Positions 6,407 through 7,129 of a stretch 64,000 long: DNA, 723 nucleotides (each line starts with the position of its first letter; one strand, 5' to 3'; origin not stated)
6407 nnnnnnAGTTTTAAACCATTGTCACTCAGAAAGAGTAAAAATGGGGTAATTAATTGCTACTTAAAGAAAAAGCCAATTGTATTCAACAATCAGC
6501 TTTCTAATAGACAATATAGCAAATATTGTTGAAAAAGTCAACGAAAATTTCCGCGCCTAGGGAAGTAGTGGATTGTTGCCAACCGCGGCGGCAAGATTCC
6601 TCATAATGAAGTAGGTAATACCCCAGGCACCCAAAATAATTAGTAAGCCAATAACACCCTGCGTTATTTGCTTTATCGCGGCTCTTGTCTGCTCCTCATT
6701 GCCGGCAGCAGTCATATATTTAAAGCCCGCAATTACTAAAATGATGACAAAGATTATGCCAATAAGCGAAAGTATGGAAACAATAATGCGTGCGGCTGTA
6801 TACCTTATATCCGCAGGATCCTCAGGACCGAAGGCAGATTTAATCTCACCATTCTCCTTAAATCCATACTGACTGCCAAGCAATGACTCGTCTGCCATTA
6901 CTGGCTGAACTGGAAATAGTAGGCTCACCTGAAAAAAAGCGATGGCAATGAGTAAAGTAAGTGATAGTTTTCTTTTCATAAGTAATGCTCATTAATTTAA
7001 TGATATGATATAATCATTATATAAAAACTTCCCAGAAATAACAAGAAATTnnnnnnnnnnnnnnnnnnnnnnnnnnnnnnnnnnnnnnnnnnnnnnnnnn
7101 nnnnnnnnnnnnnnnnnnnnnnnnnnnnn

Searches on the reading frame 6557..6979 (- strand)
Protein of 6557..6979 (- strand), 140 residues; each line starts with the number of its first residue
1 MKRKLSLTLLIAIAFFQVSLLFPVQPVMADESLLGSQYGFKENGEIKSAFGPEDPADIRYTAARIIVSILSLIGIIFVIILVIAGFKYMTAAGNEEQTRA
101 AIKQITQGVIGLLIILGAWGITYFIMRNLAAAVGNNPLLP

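Call 10: search_protein_families(library=pfam, proteins=[window:6557-6979:-], max_evalue=0.01)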
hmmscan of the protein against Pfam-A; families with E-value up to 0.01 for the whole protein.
window:6557-6979:- (140 aa): 1 family
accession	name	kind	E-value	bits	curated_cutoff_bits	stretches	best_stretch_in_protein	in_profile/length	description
PF18895.5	T4SS_pilin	-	3.6e-10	40.2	26.6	1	64-125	11-71/71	Type IV secretion system pilin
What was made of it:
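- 6557..6979 (-): Dispersed seventh copy (G, 140 aa), upstream of nusA. It is most similar to A (41%). PF18895 scores 40.2 bits (call 10).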

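Call 43: search_protein_families(library=ncbifam, proteins=[window:6557-6979:-], max_evalue=1)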
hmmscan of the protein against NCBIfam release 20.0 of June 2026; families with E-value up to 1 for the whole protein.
window:6557-6979:- (140 aa): 5 families
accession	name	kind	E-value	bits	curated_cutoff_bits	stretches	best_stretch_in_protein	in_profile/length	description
NF045849.1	ICE_MMCAP2_0565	equivalog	2.4e-11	43.2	40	1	65-127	16-78/80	Mbov_0395 family pilin-like conjugal transfer protein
NF011607.0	PRK15033.1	subfamily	0.097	11.6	524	1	63-130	267-336/389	tricarballylate utilization 4Fe-4S protein TcuB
TIGR03927.1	T7SS_EssA_Firm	equivalog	0.11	12.4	32.45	1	95-130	112-150/151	type VII secretion protein EssA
NF052590.1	ArlF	equivalog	0.19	11.9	110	1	73-105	9-41/137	archaellum stator protein ArlF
NF033218.1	anchor_AmaP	equivalog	0.56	10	55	1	64-127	6-71/166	alkaline shock response membrane anchor protein AmaP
